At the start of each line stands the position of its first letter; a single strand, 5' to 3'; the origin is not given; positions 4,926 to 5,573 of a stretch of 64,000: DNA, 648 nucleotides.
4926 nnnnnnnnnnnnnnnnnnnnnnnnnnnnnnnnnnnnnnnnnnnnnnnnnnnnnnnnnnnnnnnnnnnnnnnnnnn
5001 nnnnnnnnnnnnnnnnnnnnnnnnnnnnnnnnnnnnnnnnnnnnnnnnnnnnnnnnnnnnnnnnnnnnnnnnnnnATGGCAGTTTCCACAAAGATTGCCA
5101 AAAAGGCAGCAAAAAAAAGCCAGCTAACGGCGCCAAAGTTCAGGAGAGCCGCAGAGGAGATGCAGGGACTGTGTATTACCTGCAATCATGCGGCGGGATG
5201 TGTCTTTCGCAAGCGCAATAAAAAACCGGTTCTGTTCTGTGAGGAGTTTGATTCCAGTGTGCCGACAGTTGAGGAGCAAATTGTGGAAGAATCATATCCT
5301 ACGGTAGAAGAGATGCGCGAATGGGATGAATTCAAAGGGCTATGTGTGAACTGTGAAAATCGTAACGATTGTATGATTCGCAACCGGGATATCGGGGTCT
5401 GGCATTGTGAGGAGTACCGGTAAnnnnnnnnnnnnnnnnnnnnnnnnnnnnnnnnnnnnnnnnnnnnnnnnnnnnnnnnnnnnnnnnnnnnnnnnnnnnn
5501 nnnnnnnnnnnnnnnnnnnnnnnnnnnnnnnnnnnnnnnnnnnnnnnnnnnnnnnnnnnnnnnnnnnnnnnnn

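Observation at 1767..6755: Self-contained sigma-54 nitrogen module: GAF-kinase + NtrC-type activator, a -24/-12 promoter, a duplicated Cys-motif micro-protein and a second GDH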

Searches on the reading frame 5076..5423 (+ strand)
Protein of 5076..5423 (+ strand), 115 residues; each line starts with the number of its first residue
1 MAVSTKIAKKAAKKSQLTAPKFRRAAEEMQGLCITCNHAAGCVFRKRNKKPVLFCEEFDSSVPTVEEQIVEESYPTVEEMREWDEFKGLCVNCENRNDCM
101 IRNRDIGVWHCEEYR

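Call 3: search_protein_families(library=pfam, proteins=[window:5076-5423:+], max_evalue=0.01)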
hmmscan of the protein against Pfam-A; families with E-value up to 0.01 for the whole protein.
window:5076-5423:+ (115 aa): 0 families

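Call 6: find_homologous_proteins(query=window:5076-5420:+, max_evalue=0.001)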
Query window:5076-5420:+ (115 aa): 25 proteins with E <= 0.001 among 28 candidates.
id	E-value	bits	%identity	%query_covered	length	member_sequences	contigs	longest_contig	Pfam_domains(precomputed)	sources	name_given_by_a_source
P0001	2.5e-73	261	100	100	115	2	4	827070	-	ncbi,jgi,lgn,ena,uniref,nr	ncbi:MAG: hypothetical protein N2248_02725 [candidate division WOR-3 bacterium]|uniref:Uncharacteriz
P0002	6.4e-57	208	78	100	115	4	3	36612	-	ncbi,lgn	ncbi:MAG: hypothetical protein ABIK51_05030 [candidate division WOR-3 bacterium]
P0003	1.1e-50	188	67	100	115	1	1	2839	-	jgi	jgi:hypothetical protein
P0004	1.8e-43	165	61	100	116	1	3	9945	-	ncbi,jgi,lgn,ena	-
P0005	1.9e-43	165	64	100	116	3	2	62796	-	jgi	jgi:hypothetical protein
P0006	7.4e-42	160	71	74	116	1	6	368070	-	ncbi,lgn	ncbi:MAG: hypothetical protein ABIK47_05540 [candidate division WOR-3 bacterium]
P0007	1.1e-41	159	59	100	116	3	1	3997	-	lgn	-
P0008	9.3e-37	143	56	100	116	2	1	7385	-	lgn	-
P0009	2.2e-34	136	52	95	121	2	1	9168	-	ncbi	-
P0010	2.2e-32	129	50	99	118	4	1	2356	-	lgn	-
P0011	5.4e-32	128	55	100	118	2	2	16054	-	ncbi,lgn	ncbi:MAG: hypothetical protein ABIK39_04925 [candidate division WOR-3 bacterium]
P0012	1.1e-31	127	50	93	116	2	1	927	-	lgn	-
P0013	1.3e-31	127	53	100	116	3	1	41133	-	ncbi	-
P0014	1.8e-29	120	57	77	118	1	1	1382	-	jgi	-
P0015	4.2e-28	116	75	56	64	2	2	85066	-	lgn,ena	-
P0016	5.7e-21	93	46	82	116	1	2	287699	-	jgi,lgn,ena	-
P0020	6.8e-18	83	45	74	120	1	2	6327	-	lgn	-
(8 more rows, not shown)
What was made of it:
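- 5076..5423 (+): 115-aa small protein. It has a basic N-terminal tail, then two homologous four-cysteine modules (GLC-x2-C-x5-C-x11/12-CEE[FY]) joined by an acidic linker. 25 close clusters (call 6).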

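Call 7: search_protein_families(library=ncbifam, proteins=[window:5076-5423:+], max_evalue=0.01)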
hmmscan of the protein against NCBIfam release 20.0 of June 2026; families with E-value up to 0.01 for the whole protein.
window:5076-5423:+ (115 aa): 0 families
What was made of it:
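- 5076..5423 (+): No Pfam or NCBIfam hit (calls 3, 7).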

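Call 9: find_encoding_contigs(protein=P0002, flank=7000, max_places=3)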
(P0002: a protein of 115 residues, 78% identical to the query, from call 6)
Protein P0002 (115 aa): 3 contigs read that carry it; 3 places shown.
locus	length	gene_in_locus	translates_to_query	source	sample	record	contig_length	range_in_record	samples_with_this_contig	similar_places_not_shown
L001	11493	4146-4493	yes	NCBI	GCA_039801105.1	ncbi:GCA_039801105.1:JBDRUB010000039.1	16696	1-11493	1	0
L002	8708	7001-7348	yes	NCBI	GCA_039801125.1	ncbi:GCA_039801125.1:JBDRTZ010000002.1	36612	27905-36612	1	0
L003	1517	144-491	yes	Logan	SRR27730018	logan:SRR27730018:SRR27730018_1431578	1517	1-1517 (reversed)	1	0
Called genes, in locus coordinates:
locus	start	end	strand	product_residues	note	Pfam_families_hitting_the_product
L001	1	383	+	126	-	PF00208:ELFV_dehydrog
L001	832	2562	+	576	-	PF00512:HisKA, PF02518:HATPase_c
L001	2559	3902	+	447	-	PF00072:Response_reg, PF00158:Sigma54_activat, PF14532:Sigma54_activ_2, PF07728:AAA_5, PF25601:AAA_lid_14, PF02954:HTH_8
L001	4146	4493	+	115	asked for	-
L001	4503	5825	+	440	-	PF02812:ELFV_dehydrog_N, PF00208:ELFV_dehydrog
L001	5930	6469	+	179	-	PF01551:Peptidase_M23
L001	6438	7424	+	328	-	-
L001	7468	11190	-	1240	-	PF08126:Propeptide_C25, PF01364:Peptidase_C25, PF13860:FlgD_ig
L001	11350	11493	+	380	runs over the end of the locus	PF00266:Aminotran_5, PF01041:DegT_DnrJ_EryC1 (weak)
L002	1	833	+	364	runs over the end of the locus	PF00712:DNA_pol3_beta, PF02767:DNA_pol3_beta_2, PF02768:DNA_pol3_beta_3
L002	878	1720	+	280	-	-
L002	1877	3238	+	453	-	PF02812:ELFV_dehydrog_N, PF00208:ELFV_dehydrog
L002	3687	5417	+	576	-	PF00512:HisKA, PF02518:HATPase_c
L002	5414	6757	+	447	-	PF00072:Response_reg, PF00158:Sigma54_activat, PF14532:Sigma54_activ_2, PF07728:AAA_5, PF25601:AAA_lid_14, PF02954:HTH_8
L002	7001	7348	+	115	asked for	-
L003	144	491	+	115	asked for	-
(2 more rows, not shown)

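Call 10: find_encoding_contigs(protein=P0005, flank=7000, max_places=3)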
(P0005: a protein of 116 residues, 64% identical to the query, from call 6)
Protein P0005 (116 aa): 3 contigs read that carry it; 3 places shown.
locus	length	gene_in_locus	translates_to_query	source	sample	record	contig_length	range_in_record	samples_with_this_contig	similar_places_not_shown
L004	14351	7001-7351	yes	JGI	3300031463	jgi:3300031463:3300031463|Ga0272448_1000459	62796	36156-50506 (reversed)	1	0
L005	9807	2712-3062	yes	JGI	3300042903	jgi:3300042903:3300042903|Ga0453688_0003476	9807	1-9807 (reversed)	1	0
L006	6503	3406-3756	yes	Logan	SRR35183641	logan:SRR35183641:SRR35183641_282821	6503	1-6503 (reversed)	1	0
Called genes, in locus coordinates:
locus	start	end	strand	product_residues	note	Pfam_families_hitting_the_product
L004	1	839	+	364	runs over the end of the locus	PF00712:DNA_pol3_beta, PF02767:DNA_pol3_beta_2, PF02768:DNA_pol3_beta_3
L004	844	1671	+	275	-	-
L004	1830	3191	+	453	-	PF02812:ELFV_dehydrog_N, PF00208:ELFV_dehydrog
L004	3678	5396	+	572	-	PF13185:GAF_2 (faint), PF00512:HisKA, PF02518:HATPase_c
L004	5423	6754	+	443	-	PF00072:Response_reg, PF00158:Sigma54_activat, PF01078:Mg_chelatase (faint), PF14532:Sigma54_activ_2, PF00004:AAA (weak), PF07728:AAA_5 (weak), PF25601:AAA_lid_14, PF02954:HTH_8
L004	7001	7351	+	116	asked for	-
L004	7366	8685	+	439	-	PF02812:ELFV_dehydrog_N, PF00208:ELFV_dehydrog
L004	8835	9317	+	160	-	PF01551:Peptidase_M23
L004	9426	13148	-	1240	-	PF08126:Propeptide_C25, PF01364:Peptidase_C25, PF13860:FlgD_ig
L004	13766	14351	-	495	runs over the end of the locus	-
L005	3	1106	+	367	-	?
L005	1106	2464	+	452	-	PF00072:Response_reg, PF00158:Sigma54_activat, PF01078:Mg_chelatase (faint), PF14532:Sigma54_activ_2, PF00004:AAA (weak), PF07728:AAA_5 (weak), PF25601:AAA_lid_14, PF02954:HTH_8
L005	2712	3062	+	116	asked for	-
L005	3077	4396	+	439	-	PF02812:ELFV_dehydrog_N, PF00208:ELFV_dehydrog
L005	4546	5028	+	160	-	PF01551:Peptidase_M23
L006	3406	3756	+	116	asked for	-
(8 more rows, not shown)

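Call 11: find_encoding_contigs(protein=P0006, flank=7000, max_places=3)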
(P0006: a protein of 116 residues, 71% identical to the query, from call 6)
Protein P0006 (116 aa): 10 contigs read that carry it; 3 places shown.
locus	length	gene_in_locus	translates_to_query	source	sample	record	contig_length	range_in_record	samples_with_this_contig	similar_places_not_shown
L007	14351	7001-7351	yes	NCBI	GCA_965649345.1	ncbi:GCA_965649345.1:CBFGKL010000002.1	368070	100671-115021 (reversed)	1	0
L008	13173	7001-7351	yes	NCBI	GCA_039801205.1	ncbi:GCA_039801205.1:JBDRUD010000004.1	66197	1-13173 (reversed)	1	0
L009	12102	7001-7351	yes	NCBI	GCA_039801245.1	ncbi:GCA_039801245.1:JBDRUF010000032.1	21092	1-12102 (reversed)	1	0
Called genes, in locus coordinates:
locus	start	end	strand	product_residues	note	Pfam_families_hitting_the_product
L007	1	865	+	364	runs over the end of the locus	PF00712:DNA_pol3_beta, PF02767:DNA_pol3_beta_2, PF02768:DNA_pol3_beta_3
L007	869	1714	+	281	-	-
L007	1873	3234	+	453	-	PF02812:ELFV_dehydrog_N, PF00208:ELFV_dehydrog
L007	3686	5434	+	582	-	PF00512:HisKA, PF02518:HATPase_c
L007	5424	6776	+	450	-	PF00072:Response_reg, PF00158:Sigma54_activat, PF14532:Sigma54_activ_2, PF07728:AAA_5 (weak), PF00004:AAA (faint), PF25601:AAA_lid_14, PF02954:HTH_8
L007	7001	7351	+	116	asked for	-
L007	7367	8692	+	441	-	PF02812:ELFV_dehydrog_N, PF00208:ELFV_dehydrog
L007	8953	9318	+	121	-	PF01551:Peptidase_M23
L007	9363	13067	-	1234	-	PF08126:Propeptide_C25, PF01364:Peptidase_C25, PF13860:FlgD_ig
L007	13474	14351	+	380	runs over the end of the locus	PF00266:Aminotran_5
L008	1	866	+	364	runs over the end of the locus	PF00712:DNA_pol3_beta, PF02767:DNA_pol3_beta_2, PF02768:DNA_pol3_beta_3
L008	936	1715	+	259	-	-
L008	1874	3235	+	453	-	PF02812:ELFV_dehydrog_N, PF00208:ELFV_dehydrog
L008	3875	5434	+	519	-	PF00512:HisKA, PF02518:HATPase_c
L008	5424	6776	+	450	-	PF00072:Response_reg, PF00158:Sigma54_activat, PF14532:Sigma54_activ_2, PF07728:AAA_5 (weak), PF00004:AAA (faint), PF25601:AAA_lid_14, PF02954:HTH_8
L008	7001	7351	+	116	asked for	-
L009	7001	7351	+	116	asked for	-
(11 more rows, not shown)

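Call 12: find_encoding_contigs(protein=P0013, flank=7000, max_places=2)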
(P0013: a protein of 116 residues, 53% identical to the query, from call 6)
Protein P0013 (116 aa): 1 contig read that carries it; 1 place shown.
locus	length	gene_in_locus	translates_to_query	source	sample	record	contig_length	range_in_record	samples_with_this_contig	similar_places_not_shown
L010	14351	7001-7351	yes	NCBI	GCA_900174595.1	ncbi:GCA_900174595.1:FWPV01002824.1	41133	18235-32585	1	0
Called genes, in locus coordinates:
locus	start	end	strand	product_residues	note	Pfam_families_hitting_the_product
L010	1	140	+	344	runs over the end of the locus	PF01018:GTP1_OBG, PF00025:Arf (weak), PF02421:FeoB_N, PF01926:MMR_HSR1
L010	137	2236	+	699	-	PF15902:Sortilin-Vps10 (faint), PF25852:DUF6242_C (faint), PF02012:BNR (faint)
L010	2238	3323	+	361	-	PF02481:DNA_processg_A, PF18306:LDcluster4 (weak), PF17782:WHD_DprA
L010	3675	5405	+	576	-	PF00512:HisKA, PF02518:HATPase_c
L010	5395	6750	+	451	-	PF00072:Response_reg, PF00158:Sigma54_activat, PF13245:AAA_19 (faint), PF14532:Sigma54_activ_2, PF07728:AAA_5, PF25601:AAA_lid_14, PF02954:HTH_8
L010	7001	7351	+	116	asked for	-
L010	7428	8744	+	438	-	PF02812:ELFV_dehydrog_N, PF00208:ELFV_dehydrog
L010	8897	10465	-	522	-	PF01364:Peptidase_C25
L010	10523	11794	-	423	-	PF13624:SurA_N_3, PF09312:SurA_N, PF13145:Rotamase_2, PF13616:Rotamase_3, PF00639:Rotamase, PF13616:Rotamase_3, PF00639:Rotamase, PF13145:Rotamase_2, +1 more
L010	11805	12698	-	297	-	PF13145:Rotamase_2, PF13616:Rotamase_3 (weak), PF00639:Rotamase (weak)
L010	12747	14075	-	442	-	PF13623:SurA_N_2 (faint), PF13145:Rotamase_2 (faint), PF13616:Rotamase_3 (weak), PF00639:Rotamase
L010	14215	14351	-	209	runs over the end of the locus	PF03351:DOMON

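Call 13: find_encoding_contigs(protein=P0016, flank=7000, max_places=2)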
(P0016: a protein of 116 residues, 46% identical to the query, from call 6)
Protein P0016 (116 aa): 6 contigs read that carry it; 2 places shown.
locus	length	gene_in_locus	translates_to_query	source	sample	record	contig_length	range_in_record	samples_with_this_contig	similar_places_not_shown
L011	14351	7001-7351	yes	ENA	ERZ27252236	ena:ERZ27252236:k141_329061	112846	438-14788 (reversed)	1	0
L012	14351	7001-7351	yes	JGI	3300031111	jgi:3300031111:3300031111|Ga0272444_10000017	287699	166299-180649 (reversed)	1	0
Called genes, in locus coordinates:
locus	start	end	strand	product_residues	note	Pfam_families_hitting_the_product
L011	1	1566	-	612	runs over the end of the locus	PF00324:AA_permease, PF13520:AA_permease_2, PF00359:PTS_EIIA_2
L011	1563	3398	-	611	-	PF00324:AA_permease, PF13520:AA_permease_2, PF00359:PTS_EIIA_2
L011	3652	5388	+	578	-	PF01590:GAF (faint), PF13185:GAF_2 (weak), PF00512:HisKA, PF02518:HATPase_c, PF14501:HATPase_c_5 (faint)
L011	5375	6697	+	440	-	PF00004:AAA (faint), PF00072:Response_reg, PF00158:Sigma54_activat, PF14532:Sigma54_activ_2, PF07728:AAA_5 (weak), PF25601:AAA_lid_14, PF02954:HTH_8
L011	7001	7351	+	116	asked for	-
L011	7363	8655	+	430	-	PF02812:ELFV_dehydrog_N, PF00208:ELFV_dehydrog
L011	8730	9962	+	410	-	PF02812:ELFV_dehydrog_N, PF00208:ELFV_dehydrog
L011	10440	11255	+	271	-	PF01978:TrmB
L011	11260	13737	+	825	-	-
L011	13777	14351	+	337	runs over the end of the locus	?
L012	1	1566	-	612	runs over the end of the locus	PF00324:AA_permease, PF13520:AA_permease_2, PF00359:PTS_EIIA_2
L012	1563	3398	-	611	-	PF00324:AA_permease, PF13520:AA_permease_2, PF00359:PTS_EIIA_2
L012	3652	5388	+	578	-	PF01590:GAF (faint), PF13185:GAF_2 (weak), PF00512:HisKA, PF02518:HATPase_c, PF14501:HATPase_c_5 (faint)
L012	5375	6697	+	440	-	PF00004:AAA (faint), PF00072:Response_reg, PF00158:Sigma54_activat, PF14532:Sigma54_activ_2, PF07728:AAA_5 (weak), PF25601:AAA_lid_14, PF02954:HTH_8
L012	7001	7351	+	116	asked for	-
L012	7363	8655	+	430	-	PF02812:ELFV_dehydrog_N, PF00208:ELFV_dehydrog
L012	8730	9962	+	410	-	PF02812:ELFV_dehydrog_N, PF00208:ELFV_dehydrog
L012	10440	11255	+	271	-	PF01978:TrmB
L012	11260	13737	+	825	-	-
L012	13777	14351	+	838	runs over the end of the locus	-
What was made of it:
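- In L011/L012 two amino-acid permease genes lie next to the module (call 13).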

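Call 14: find_encoding_contigs(protein=P0011, flank=7000, max_places=2)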
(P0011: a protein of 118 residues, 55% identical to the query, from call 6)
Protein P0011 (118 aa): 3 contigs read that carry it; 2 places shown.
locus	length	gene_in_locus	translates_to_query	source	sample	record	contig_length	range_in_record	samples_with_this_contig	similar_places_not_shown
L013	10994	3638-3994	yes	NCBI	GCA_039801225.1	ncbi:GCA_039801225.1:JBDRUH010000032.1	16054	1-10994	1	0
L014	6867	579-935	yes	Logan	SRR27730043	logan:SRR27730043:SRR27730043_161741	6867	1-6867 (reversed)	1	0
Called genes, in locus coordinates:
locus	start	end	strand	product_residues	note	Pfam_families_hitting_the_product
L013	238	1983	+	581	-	PF01590:GAF (faint), PF00512:HisKA, PF02518:HATPase_c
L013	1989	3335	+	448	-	PF00072:Response_reg, PF00158:Sigma54_activat, PF14532:Sigma54_activ_2, PF07728:AAA_5 (faint), PF25601:AAA_lid_14, PF02954:HTH_8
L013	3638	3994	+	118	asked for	-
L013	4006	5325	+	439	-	PF02812:ELFV_dehydrog_N, PF00208:ELFV_dehydrog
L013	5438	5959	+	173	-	PF01551:Peptidase_M23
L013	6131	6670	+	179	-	PF00691:OmpA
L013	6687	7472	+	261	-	PF13525:YfiO, PF00515:TPR_1 (faint), PF07719:TPR_2 (faint), PF13181:TPR_8 (faint), PF13428:TPR_14 (faint), PF13432:TPR_16 (faint), PF13174:TPR_6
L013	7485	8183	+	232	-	PF01618:MotA_ExbB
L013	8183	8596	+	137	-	PF02472:ExbD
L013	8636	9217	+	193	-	PF13103:TonB_2, PF03544:TonB_C (weak)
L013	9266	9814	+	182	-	PF04011:LemA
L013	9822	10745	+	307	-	PF01435:Peptidase_M48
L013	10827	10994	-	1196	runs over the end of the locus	PF02811:PHP, PF07733:DNA_pol3_alpha, PF17657:DNA_pol3_finger, PF14579:HHH_6, PF01336:tRNA_anti-codon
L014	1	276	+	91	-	?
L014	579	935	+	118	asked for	-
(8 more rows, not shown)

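Call 15: find_encoding_contigs(protein=P0020, flank=7000, max_places=2)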
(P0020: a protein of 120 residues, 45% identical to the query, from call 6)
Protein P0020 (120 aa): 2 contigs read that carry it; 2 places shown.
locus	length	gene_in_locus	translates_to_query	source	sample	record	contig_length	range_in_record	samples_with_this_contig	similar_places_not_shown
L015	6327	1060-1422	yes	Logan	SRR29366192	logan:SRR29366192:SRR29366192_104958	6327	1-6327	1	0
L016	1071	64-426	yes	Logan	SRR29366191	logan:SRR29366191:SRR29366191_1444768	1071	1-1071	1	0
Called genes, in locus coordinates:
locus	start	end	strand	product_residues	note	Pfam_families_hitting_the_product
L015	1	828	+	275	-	?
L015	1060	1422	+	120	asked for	-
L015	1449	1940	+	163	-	PF01257:2Fe-2S_thioredx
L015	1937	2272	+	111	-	PF07085:DRTGG (weak)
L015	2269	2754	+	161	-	PF13581:HATPase_c_2 (weak), PF02518:HATPase_c (weak)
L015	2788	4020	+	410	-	PF02906:Fe_hyd_lg_C, PF04060:FeS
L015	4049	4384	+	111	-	-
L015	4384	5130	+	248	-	PF02811:PHP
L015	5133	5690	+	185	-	PF02518:HATPase_c, PF13589:HATPase_c_3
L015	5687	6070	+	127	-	-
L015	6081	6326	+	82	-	?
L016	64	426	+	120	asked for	-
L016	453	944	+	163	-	PF01257:2Fe-2S_thioredx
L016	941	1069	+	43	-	?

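Call 24: search_protein_representatives(alignment_id=A1)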
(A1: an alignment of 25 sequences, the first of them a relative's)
Query: 25 sequences, 115 profile positions. Proteins with E-value up to 0.001 (for the whole library): 1875; up to 1e-10: 1257; up to 1e-30: 6. The best 150 are listed.
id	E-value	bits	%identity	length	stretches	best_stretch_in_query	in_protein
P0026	4.4e-39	149.6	-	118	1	1-114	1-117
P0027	7.3e-38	145.7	-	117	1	1-115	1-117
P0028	5.8e-34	133.1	-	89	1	29-115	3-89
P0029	3.6e-33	130.5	-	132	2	26-114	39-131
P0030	5.7e-31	123.5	-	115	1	9-114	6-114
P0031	6.0e-31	123.4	-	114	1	1-115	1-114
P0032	5.0e-30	120.4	-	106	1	20-115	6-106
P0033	5.5e-30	120.3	-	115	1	12-114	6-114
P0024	9.5e-30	119.5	-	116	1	5-115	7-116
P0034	5.2e-29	117.1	-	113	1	6-114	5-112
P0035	2.0e-28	115.2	-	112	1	20-114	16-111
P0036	2.2e-28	115.1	-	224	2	15-114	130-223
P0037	4.9e-28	114.0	-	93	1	28-115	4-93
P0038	5.1e-28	113.9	-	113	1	11-115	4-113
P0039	5.4e-28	113.8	-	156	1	11-115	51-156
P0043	1.1e-26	109.7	-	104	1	24-114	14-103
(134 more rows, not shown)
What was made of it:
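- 5076..5423 (+): 1,875 representative clusters at E <= 1e-3 (call 24).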

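Call 27: predict_structure(alignment_id=A1)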
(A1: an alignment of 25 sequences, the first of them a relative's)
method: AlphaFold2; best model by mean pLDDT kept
length: 115 residues; sequences in the alignment: 25
mean_pLDDT: 57.0   pTM: 0.20
mean pLDDT of the five models: 57.0, 54.8, 50.5, 49.8, 49.0
residues with pLDDT >= 90: 0; 70-90: 1; 50-70: 104; < 50: 10
segments of 3 or more residues with pLDDT < 50: none
pLDDT, mean of each block of 10 residues (from residue 1): 54 59 54 53 54 52 59 66 62 58 58 52
secondary structure, 60 per line:
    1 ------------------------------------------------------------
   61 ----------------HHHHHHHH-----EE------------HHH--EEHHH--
elements in order: H77-84

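Call 29: find_homologous_proteins(query=A2, max_evalue=0.00001)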
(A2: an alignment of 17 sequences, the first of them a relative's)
Query A2 (17 sequences) (115 aa, profile of the alignment): 762 proteins with E <= 0.00001 among 7773 candidates; the best 120 are listed.
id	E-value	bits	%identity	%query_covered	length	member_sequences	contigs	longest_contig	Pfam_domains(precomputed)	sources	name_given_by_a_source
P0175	1.2e-29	121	39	73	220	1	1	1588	-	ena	-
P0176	2.6e-29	120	34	88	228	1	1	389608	-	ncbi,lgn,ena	-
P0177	4.1e-29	119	36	99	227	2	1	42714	-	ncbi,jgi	-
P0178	4.2e-29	119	37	99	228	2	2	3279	-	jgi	-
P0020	4.8e-29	119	45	74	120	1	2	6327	-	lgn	-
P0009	7.0e-29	118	52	95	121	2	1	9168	-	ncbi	-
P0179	9.4e-29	118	37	88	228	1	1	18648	-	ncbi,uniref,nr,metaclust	ncbi:MAG: hypothetical protein A2Y64_08845 [Candidatus Coatesbacteria bacterium RBG_13_66_14]|uniref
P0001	1.2e-28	117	100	100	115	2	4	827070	-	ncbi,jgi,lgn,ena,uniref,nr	ncbi:MAG: hypothetical protein N2248_02725 [candidate division WOR-3 bacterium]|uniref:Uncharacteriz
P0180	2.0e-28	117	40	73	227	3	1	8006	-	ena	-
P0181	2.6e-28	116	36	73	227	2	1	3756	-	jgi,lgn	jgi:hypothetical protein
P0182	2.7e-28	116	49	100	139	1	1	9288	-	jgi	jgi:hypothetical protein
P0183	2.7e-28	116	37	80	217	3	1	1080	-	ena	-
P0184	4.4e-28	116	45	77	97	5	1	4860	-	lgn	-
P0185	4.7e-28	116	40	76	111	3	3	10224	-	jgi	jgi:hypothetical protein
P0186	5.2e-28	115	45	79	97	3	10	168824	-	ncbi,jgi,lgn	-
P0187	6.0e-28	115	45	76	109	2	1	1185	-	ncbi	-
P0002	1.3e-27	114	78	100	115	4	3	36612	-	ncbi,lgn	ncbi:MAG: hypothetical protein ABIK51_05030 [candidate division WOR-3 bacterium]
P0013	1.6e-27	114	53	100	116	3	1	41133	-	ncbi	-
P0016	3.8e-26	109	46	82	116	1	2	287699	-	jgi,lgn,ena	-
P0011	3.8e-26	109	55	100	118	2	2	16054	-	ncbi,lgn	ncbi:MAG: hypothetical protein ABIK39_04925 [candidate division WOR-3 bacterium]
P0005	7.5e-26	108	64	100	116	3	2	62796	-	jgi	jgi:hypothetical protein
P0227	9.3e-26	108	36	79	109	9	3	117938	-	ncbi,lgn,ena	-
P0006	1.2e-25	108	71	74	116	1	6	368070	-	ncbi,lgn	ncbi:MAG: hypothetical protein ABIK47_05540 [candidate division WOR-3 bacterium]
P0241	1.8e-25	107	42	82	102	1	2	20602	-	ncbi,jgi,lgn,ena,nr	ncbi:MAG: hypothetical protein KAT48_13160 [Bacteroidales bacterium]|jgi:hypothetical protein|nr:hyp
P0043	4.2e-25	106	47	77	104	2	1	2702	-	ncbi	-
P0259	4.4e-25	106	48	74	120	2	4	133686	-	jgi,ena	-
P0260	4.4e-25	106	35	77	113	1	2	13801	-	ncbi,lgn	-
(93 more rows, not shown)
